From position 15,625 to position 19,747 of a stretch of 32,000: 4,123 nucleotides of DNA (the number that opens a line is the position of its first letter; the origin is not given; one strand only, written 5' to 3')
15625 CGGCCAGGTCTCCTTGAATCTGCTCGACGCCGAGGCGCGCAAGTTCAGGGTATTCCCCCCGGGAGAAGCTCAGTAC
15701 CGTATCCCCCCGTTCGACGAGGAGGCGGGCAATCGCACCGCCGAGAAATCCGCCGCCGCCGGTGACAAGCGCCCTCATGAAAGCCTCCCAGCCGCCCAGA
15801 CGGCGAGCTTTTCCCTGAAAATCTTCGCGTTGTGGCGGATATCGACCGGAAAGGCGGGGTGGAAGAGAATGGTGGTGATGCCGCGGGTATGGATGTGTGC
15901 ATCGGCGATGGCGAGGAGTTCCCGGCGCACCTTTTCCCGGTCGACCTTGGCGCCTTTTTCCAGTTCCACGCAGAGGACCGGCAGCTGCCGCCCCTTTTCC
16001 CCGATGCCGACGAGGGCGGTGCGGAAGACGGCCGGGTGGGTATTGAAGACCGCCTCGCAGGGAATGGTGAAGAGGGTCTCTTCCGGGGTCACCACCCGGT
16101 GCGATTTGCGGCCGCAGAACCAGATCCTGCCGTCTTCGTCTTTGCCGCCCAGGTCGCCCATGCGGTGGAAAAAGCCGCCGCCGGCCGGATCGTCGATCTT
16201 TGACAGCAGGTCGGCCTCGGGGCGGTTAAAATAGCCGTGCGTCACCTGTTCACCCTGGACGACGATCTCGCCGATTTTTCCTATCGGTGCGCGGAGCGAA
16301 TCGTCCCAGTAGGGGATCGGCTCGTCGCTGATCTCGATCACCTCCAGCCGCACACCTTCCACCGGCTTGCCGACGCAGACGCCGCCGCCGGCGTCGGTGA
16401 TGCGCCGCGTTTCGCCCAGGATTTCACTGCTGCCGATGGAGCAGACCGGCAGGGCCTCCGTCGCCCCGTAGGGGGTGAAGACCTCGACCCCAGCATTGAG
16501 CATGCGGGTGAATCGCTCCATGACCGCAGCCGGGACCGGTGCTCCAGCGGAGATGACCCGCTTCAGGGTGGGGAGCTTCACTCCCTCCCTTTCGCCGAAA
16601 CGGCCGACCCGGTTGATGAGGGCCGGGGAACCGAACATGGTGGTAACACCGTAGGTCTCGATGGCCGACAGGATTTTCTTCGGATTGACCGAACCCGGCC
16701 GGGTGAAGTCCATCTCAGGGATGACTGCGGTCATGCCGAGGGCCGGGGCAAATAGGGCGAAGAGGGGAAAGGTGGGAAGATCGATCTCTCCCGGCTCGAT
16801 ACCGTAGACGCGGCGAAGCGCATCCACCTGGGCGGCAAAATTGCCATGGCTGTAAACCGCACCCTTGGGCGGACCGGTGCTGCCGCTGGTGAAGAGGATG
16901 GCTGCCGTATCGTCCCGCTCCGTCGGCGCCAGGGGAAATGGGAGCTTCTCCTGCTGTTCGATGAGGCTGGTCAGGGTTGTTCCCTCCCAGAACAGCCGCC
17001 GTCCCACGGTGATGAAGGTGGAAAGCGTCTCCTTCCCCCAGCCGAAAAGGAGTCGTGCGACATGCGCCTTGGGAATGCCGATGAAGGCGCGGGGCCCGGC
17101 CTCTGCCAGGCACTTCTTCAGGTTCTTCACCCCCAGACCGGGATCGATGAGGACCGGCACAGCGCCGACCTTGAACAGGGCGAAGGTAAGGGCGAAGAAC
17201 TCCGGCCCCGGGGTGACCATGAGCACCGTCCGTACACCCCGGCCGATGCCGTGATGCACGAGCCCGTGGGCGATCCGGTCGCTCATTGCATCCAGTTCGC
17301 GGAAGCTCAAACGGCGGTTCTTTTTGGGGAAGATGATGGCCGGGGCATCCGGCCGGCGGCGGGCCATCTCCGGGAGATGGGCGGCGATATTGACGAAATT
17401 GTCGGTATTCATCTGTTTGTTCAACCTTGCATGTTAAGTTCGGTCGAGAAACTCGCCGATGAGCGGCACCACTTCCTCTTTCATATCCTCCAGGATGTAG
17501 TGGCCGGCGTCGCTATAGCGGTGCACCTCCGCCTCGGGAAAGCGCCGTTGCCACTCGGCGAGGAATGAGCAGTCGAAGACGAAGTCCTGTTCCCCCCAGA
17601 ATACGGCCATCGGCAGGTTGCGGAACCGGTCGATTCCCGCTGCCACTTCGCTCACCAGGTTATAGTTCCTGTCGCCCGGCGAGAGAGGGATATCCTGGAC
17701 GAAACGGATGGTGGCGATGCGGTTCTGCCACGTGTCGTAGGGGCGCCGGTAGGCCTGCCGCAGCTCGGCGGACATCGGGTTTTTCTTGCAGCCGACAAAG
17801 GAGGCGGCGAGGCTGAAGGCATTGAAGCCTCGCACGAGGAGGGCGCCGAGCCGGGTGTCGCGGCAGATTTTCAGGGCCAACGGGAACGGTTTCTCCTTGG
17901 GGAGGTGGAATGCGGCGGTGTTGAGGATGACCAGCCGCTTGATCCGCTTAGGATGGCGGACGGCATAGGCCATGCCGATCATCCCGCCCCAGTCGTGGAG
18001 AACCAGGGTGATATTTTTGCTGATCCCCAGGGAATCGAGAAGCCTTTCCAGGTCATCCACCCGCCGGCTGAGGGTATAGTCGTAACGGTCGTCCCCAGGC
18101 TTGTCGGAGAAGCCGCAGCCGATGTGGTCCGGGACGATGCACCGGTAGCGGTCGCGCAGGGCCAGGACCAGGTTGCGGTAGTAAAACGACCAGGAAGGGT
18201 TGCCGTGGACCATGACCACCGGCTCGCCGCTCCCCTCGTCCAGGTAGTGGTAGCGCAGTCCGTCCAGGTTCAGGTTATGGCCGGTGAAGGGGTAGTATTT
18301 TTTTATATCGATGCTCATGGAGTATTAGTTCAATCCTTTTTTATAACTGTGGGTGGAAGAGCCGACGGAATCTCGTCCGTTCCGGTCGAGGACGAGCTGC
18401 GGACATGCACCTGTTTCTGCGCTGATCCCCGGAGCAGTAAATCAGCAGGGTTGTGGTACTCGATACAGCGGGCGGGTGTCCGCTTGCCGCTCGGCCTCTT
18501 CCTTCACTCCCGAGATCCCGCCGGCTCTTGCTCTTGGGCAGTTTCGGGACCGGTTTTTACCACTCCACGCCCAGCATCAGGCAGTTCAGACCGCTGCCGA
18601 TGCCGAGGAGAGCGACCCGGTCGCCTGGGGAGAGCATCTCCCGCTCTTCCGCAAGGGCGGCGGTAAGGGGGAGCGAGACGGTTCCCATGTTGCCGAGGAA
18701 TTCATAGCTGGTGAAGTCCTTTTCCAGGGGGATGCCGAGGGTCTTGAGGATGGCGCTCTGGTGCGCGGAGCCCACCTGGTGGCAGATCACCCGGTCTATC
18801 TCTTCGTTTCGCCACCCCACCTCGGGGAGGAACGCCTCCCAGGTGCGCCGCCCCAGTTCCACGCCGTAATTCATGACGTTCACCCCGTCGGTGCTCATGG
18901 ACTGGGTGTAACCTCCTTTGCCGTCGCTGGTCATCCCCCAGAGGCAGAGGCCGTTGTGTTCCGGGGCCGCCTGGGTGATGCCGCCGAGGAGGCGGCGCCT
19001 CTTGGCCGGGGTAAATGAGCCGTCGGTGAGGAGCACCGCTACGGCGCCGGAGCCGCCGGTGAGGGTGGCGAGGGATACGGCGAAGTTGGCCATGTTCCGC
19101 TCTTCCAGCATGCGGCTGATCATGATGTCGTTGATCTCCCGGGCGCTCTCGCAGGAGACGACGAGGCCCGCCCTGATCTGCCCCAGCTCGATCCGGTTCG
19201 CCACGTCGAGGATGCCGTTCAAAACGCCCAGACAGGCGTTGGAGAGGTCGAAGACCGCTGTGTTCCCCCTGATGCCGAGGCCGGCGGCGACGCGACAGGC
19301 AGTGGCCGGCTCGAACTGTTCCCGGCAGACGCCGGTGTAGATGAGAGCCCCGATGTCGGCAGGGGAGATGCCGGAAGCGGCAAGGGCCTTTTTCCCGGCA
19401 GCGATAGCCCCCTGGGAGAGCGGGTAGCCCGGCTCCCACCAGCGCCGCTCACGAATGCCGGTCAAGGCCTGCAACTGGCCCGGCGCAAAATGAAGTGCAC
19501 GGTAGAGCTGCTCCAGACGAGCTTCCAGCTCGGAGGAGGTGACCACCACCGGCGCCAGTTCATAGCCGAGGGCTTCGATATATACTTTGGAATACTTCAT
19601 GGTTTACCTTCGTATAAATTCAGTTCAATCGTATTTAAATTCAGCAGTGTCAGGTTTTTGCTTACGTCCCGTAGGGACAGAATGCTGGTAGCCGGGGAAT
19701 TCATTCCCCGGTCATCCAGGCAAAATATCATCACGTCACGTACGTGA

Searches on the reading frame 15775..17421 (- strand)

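Call 64: search_protein_families(library=pfam, proteins=[window:15775-17421:-], max_evalue=0.00001)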
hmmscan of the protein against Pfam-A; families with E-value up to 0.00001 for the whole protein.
window:15775-17421:- (548 aa): 1 family
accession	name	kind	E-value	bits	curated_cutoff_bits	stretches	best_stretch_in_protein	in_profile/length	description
PF00501.34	AMP-binding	-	7.6e-64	216.3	29.9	1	18-398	3-384/384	AMP-binding enzyme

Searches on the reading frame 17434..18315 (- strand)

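Call 64: search_protein_families(library=pfam, proteins=[window:17434-18315:-], max_evalue=0.00001)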
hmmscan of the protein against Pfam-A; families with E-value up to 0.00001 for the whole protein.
window:17434-18315:- (293 aa): 3 families
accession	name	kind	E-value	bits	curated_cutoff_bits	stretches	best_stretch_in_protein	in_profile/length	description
PF00561.26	Abhydrolase_1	-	2.4e-34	119.5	25.8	1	32-146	2-117/245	alpha/beta hydrolase fold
PF12697.13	Abhydrolase_6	-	1.9e-21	78.1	26.3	1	33-283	1-215/217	Alpha/beta hydrolase family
PF12146.15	Hydrolase_4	-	1.3e-10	41.4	27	1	33-277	7-237/239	Serine aminopeptidase, S33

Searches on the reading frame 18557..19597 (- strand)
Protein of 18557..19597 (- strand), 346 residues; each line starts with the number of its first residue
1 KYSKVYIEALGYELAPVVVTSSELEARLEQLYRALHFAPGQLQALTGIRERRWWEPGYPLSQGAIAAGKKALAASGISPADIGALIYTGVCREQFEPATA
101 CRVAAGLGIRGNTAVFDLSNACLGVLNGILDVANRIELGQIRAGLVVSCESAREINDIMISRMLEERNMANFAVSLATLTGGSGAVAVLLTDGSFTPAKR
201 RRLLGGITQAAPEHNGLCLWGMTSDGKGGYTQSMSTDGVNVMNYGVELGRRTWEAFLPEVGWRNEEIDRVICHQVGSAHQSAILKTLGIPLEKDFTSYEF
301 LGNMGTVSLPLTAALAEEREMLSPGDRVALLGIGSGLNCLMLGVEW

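Call 64: search_protein_families(library=pfam, proteins=[window:18557-19597:-], max_evalue=0.00001)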
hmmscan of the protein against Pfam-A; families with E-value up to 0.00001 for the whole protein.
window:18557-19597:- (346 aa): 2 families
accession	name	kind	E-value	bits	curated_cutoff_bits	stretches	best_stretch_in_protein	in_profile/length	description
PF08541.16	ACP_syn_III_C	-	1.3e-17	64.2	26.6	1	259-344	3-88/90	3-Oxoacyl-[acyl-carrier-protein (ACP)] synthase III C terminal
PF00108.29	Thiolase_N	-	4.5e-07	30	26.4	0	66-154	29-117/260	Thiolase, N-terminal domain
